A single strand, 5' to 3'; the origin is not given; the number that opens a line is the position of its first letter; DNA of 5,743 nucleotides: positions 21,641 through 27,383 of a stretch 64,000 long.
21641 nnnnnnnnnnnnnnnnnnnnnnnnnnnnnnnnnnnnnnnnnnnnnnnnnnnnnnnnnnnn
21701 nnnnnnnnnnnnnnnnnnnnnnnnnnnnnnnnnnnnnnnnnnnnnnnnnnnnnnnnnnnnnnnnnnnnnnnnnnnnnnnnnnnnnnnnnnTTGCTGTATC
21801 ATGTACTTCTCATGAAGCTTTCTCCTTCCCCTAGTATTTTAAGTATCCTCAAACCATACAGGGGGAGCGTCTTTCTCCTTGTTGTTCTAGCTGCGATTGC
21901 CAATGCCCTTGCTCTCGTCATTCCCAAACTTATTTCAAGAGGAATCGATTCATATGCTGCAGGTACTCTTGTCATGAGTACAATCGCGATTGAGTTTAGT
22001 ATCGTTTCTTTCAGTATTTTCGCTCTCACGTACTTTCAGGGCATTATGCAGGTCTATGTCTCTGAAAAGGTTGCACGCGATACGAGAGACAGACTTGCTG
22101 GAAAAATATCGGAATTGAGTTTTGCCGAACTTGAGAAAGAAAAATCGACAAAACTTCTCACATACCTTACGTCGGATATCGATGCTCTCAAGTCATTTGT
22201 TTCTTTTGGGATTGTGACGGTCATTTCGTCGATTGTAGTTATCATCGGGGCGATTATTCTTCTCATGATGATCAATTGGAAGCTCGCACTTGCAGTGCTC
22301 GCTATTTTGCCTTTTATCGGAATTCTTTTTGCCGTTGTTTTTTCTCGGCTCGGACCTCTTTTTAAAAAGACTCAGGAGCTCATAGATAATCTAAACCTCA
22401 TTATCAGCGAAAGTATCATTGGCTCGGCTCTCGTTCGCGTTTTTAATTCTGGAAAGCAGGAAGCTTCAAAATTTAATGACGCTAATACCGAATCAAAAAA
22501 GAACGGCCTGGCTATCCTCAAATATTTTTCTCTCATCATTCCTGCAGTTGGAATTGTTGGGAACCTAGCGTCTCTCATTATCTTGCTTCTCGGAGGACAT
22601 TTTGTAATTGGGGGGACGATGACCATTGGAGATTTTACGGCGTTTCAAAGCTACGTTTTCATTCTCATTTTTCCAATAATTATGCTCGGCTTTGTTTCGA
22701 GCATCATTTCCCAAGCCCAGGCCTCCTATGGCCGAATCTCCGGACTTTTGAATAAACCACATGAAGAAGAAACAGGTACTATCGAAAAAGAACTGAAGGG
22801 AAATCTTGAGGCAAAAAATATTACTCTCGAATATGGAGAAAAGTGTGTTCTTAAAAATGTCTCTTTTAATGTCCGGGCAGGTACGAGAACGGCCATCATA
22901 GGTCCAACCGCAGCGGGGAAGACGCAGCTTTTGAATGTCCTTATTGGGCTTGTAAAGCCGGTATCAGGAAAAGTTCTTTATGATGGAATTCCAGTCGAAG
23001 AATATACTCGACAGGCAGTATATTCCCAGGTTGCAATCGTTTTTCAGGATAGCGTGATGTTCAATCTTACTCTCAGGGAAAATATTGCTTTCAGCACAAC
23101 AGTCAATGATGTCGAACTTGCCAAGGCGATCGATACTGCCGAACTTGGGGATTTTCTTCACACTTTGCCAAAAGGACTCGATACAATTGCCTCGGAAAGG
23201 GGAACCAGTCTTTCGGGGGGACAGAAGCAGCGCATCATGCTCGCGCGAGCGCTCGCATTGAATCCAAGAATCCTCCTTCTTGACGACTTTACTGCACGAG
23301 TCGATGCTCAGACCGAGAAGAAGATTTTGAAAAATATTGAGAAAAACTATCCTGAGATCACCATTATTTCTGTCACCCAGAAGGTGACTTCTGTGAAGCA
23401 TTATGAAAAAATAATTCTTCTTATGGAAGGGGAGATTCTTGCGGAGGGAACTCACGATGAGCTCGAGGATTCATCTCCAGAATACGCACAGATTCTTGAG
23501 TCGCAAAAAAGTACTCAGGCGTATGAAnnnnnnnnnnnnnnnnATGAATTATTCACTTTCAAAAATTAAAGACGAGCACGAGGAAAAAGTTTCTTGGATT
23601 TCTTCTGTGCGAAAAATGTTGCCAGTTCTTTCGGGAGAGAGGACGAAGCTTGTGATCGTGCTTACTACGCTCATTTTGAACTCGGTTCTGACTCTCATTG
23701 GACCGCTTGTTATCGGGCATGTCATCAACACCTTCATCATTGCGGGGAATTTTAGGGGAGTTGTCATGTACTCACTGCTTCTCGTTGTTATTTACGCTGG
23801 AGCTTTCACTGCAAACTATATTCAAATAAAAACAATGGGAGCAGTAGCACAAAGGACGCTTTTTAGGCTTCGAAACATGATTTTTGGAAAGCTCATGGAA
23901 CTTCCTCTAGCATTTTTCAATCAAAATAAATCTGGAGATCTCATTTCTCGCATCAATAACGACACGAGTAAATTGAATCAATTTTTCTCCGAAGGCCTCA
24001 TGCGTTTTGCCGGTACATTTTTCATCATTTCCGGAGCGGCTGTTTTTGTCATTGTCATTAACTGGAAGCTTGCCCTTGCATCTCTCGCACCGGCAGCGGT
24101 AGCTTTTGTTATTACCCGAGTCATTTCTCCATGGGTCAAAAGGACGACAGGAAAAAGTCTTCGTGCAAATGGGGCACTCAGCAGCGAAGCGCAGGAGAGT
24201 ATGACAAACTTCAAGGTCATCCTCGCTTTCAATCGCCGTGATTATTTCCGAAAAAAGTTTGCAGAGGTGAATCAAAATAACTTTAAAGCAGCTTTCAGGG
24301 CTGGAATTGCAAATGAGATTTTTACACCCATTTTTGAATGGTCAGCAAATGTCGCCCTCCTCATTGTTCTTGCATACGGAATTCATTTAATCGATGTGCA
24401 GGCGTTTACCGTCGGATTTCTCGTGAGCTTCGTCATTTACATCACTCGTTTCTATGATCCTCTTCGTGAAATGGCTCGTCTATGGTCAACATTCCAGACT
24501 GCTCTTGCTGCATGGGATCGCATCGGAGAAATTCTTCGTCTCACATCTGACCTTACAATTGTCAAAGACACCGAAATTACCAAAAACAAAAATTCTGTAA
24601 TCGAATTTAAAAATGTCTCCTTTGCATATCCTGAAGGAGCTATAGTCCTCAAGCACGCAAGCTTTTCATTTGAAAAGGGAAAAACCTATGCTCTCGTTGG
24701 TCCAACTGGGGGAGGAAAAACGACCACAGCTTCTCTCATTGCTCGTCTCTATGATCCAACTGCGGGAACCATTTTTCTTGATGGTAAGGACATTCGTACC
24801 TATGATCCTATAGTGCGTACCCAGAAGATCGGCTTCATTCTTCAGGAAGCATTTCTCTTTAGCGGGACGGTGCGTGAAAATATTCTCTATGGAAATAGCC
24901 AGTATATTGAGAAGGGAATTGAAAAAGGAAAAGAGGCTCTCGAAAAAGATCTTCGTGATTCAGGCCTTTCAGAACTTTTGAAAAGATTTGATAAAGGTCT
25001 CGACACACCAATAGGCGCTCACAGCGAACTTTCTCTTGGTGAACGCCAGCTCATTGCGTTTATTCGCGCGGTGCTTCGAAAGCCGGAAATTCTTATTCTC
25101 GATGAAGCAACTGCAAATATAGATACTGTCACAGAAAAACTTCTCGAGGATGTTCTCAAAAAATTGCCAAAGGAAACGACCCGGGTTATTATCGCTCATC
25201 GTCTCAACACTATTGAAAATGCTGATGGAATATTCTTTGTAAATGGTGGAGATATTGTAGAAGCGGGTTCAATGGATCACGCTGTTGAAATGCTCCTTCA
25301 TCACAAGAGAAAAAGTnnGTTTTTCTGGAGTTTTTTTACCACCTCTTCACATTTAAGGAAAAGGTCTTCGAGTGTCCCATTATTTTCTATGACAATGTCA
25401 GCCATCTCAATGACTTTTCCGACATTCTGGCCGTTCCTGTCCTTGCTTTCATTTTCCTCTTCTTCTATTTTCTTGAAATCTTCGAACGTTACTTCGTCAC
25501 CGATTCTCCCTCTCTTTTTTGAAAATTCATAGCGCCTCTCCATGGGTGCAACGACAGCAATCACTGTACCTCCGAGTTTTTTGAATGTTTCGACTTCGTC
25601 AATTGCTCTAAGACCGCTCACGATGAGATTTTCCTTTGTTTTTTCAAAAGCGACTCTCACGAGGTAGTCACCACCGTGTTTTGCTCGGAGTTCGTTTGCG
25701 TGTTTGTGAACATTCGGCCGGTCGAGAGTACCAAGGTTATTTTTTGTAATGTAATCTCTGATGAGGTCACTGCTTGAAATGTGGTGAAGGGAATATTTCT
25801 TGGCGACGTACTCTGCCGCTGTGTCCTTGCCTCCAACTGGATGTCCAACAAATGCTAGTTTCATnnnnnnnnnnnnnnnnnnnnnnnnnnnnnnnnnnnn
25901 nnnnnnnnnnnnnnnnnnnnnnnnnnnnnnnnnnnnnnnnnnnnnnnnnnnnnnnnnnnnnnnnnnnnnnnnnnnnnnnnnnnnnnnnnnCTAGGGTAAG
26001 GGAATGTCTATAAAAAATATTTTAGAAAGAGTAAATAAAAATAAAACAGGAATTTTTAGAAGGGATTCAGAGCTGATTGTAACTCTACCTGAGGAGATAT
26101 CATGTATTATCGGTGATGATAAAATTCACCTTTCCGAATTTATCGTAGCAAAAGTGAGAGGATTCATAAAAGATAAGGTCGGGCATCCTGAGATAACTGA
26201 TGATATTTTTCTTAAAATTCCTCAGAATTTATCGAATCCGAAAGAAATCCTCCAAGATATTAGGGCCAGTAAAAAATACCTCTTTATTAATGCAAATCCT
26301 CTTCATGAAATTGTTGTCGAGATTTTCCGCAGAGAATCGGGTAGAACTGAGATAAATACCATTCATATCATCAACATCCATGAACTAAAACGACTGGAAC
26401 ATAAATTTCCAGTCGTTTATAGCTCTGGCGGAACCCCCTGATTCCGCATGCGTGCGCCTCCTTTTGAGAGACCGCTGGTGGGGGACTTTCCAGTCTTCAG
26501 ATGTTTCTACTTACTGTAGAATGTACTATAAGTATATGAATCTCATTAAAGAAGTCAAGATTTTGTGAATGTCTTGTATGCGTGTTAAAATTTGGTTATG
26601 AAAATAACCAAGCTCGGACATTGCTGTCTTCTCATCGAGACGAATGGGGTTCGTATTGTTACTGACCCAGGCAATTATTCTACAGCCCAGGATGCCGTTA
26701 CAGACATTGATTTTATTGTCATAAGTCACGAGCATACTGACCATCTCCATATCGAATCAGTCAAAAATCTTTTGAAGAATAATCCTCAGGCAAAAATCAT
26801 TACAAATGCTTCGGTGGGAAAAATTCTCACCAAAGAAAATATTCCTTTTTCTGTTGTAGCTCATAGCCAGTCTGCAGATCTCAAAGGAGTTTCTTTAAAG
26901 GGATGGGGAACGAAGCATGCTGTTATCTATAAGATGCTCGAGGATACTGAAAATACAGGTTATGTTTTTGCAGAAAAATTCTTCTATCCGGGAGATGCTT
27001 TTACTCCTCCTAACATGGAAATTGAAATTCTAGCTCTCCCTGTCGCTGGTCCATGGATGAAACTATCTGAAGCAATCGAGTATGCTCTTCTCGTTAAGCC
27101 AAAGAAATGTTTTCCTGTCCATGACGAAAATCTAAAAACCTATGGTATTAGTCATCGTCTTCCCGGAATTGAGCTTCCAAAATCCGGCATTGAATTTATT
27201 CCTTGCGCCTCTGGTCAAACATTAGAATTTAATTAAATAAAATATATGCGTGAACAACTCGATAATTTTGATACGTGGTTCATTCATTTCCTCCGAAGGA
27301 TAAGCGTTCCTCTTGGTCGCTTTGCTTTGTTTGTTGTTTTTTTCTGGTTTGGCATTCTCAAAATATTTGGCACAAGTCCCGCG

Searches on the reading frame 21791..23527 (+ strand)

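Call 11: search_protein_families(library=pfam, proteins=[window:21791-23527:+], max_evalue=1)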
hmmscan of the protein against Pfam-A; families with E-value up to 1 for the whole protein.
window:21791-23527:+ (579 aa): 7 families
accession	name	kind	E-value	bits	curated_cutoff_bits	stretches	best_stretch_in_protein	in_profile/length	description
PF00664.28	ABC_membrane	-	5.4e-40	138.2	28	1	27-295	1-273/274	ABC transporter transmembrane region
PF00005.33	ABC_tran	-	8.2e-31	107.9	25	1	354-502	1-137/137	ABC transporter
PF02463.25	SMC_N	-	5.1e-05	23.3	40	1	366-542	26-209/220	RecF/RecN/SMC N terminal domain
PF09818.15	ABC_ATPase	-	0.0076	15.7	23.2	1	442-511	127-195/283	P-loop domain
PF20462.4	DUF6715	-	0.076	13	27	1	507-558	41-85/192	Domain of unknown function (DUF6715)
PF01926.29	MMR_HSR1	-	0.13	12.8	21.9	1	367-391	2-26/113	50S ribosome-binding GTPase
PF13748.11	ABC_membrane_3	-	0.26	11.1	27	1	19-206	4-181/237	ABC transporter transmembrane region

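Call 44: search_protein_families(library=padloc, proteins=[window:21791-23527:+], max_evalue=0.1)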
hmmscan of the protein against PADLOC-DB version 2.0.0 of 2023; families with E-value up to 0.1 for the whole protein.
window:21791-23527:+ (579 aa): 3 families
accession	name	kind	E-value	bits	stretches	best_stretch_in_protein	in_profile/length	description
PDLC04135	mad3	-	9.4e-24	82.6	2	469-573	259-364/374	mads_3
PDLC04140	mad8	-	6.3e-08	30.5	1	350-534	13-236/314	mads_8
PDLC02335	AbiLi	-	0.03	11.4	0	358-390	71-102/326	AbiLi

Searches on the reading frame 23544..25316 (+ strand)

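Call 43: search_protein_families(library=ncbifam, proteins=[window:23544-25316:+], max_evalue=0.1)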
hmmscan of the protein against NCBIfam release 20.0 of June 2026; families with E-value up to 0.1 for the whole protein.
window:23544-25316:+ (591 aa): 194 families (the best 25 are shown)
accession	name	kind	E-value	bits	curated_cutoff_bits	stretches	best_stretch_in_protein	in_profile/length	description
TIGR02203.1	MsbA_lipidA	equivalog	2e-99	333.7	602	1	24-577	4-552/572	lipid A export permease/ATP-binding protein MsbA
TIGR00958.1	3a01208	subfamily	2.5e-97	326.9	874.6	1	10-578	137-698/711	antigen peptide transporter 2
NF045513.1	HepA_fam_ABC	equivalog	2e-91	307.3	725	1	76-579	97-594/610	heterocyst formation ABC transporter subunit HepA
NF052233.1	CphA_assoc_ABC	equivalog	4e-90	303.2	880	1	70-581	226-730/766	cyanophycin metabolism-associated ABC transporter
TIGR02204.1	MsbA_rel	hypoth_equivalog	4.6e-89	299.6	780.4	1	20-580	4-561/576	ABC transporter, permease/ATP-binding protein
NF008381.0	PRK11176.1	equivalog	1.1e-83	281.6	867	1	13-579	4-564/582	lipid A ABC transporter ATP-binding protein/permease MsbA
TIGR01846.1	type_I_sec_HlyB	subfamily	5.4e-79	266.3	725.55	1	26-580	131-678/694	type I secretion system permease/ATPase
NF010178.0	PRK13657.1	equivalog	5.3e-77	259.6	733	1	24-582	9-558/588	glucan ABC transporter ATP-binding protein/ permease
TIGR03375.1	type_I_sec_LssB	subfamily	1.7e-75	254.7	693.1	1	32-584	147-692/696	type I secretion system permease/ATPase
TIGR01193.1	bacteriocin_ABC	subfamily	9.8e-74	249.1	523.85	1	20-581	142-696/708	peptide cleavage/export ABC transporter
TIGR03797.1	NHLM_micro_ABC2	equivalog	4.5e-72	243.6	709.4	1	27-579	129-670/686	NHLP bacteriocin export ABC transporter permease/ATPase subunit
NF008056.1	PRK10790.1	equivalog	2.3e-71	241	746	1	20-579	9-560/584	SmdB family multidrug efflux ABC transporter permease/ATP-binding protein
TIGR03796.1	NHLM_micro_ABC1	equivalog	2.1e-69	234.5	853.3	1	20-579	140-697/710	NHLP family bacteriocin export ABC transporter peptidase/permease/ATPase subunit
TIGR02857.1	CydD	equivalog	6.2e-66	223.4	435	1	33-564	2-527/529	thiol reductant ABC exporter subunit CydD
TIGR01842.1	type_I_sec_PrtD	subfamily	2e-62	211.5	510.15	1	33-580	5-540/544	type I secretion system permease/ATPase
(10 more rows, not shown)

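Call 44: search_protein_families(library=padloc, proteins=[window:23544-25316:+], max_evalue=0.1)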
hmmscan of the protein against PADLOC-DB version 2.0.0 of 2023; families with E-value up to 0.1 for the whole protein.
window:23544-25316:+ (591 aa): 4 families
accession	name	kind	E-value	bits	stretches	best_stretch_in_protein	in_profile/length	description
PDLC04135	mad3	-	2.5e-23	81.2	2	457-568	228-339/374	mads_3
PDLC04140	mad8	-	4e-10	37.7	1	367-551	15-230/314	mads_8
PDLC02980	AriA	-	0.007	14.4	0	478-550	221-295/304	-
PDLC02914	ATPase-Toprim_I-B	-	0.028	11.6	0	496-559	185-250/443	-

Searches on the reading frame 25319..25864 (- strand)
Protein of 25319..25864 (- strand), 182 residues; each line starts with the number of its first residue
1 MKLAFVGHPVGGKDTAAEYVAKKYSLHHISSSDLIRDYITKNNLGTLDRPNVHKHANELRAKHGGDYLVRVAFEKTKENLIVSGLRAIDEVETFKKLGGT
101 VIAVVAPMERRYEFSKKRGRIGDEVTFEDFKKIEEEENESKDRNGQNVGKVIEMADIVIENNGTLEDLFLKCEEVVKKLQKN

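Call 43: search_protein_families(library=ncbifam, proteins=[window:25319-25864:-], max_evalue=0.1)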
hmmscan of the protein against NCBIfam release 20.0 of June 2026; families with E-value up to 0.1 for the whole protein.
window:25319-25864:- (182 aa): 23 families
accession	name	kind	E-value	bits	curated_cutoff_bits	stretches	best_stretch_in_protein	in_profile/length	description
NF006226.0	PRK08356.1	equivalog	6.4e-23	81.5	189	1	6-180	11-194/195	hypothetical protein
NF041025.1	antiphage_deaminase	equivalog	3.1e-09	36.2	400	1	56-176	89-206/437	anti-phage dCTP deaminase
TIGR01351.1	adk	subfamily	2.9e-07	30.3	168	1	3-42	2-41/212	adenylate kinase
NF001380.0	PRK00279.1-2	equivalog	4.9e-07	29.3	251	1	1-45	1-46/216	adenylate kinase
TIGR02173.1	cyt_kin_arch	equivalog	2e-06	27.9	102.1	1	1-146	1-135/169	(d)CMP kinase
NF001379.0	PRK00279.1-1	equivalog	7.6e-06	25.4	268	1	1-45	1-46/216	adenylate kinase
NF001385.0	PRK00279.2-3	equivalog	8.4e-06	25.5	315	1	5-43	9-47/213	adenylate kinase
NF002700.0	PRK02496.1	equivalog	8.6e-06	25.5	262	1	2-45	3-47/184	adenylate kinase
NF011099.0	PRK14526.1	equivalog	1.6e-05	24.7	223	1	1-42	1-42/211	adenylate kinase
NF001387.0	PRK00279.2-5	equivalog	2.1e-05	24.2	373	1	1-84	1-83/224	adenylate kinase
NF011100.0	PRK14527.1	equivalog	5.3e-05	22.9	154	1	3-50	9-57/191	adenylate kinase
TIGR01360.1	aden_kin_iso1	equivalog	5.8e-05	22.8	284.1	1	5-40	8-43/188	adenylate kinase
NF001381.0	PRK00279.1-3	equivalog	6.1e-05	22.8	187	1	1-42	1-42/188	adenylate kinase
NF011104.0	PRK14531.1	equivalog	7.8e-05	22.4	160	1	2-43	4-46/183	adenylate kinase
NF001382.0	PRK00279.1-4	equivalog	0.00012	21.7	334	1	1-53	1-54/212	adenylate kinase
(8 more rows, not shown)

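Call 55: search_protein_families(library=pfam, proteins=[window:25319-25864:-], max_evalue=0.001)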
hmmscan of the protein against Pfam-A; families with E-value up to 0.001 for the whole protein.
window:25319-25864:- (182 aa): 4 families
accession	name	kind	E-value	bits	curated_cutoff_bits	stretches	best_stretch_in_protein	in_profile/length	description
PF13207.12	AAA_17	-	2.5e-09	38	27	1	6-120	1-125/136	AAA domain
PF13238.12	AAA_18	-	9e-08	33.1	29.4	1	6-125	4-118/128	AAA domain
PF21448.3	DNMK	-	1.4e-07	31.8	27.1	0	134-169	195-230/232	Deoxynucleotide monophosphate kinase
PF00406.28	ADK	-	7.1e-06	26.7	26.8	1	6-42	2-38/151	Adenylate kinase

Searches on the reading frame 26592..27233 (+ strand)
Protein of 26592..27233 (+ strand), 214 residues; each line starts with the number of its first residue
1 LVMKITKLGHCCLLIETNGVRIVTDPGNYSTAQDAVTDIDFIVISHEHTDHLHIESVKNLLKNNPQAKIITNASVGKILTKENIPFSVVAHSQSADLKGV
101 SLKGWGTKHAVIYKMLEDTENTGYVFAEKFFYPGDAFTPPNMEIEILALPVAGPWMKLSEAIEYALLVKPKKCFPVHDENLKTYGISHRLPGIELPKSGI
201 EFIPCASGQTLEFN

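Call 55: search_protein_families(library=pfam, proteins=[window:26592-27233:+], max_evalue=0.001)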
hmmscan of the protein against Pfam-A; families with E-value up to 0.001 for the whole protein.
window:26592-27233:+ (214 aa): 3 families
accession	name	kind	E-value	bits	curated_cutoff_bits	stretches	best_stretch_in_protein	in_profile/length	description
PF13483.12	Lactamase_B_3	-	9.7e-25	87.8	24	1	4-177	1-160/160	Beta-lactamase superfamily domain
PF12706.13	Lactamase_B_2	-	9.1e-10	38.9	27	1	25-177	6-199/200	Beta-lactamase superfamily domain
PF00753.33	Lactamase_B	-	0.00016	22.1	22.7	0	12-52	8-57/196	Metallo-beta-lactamase superfamily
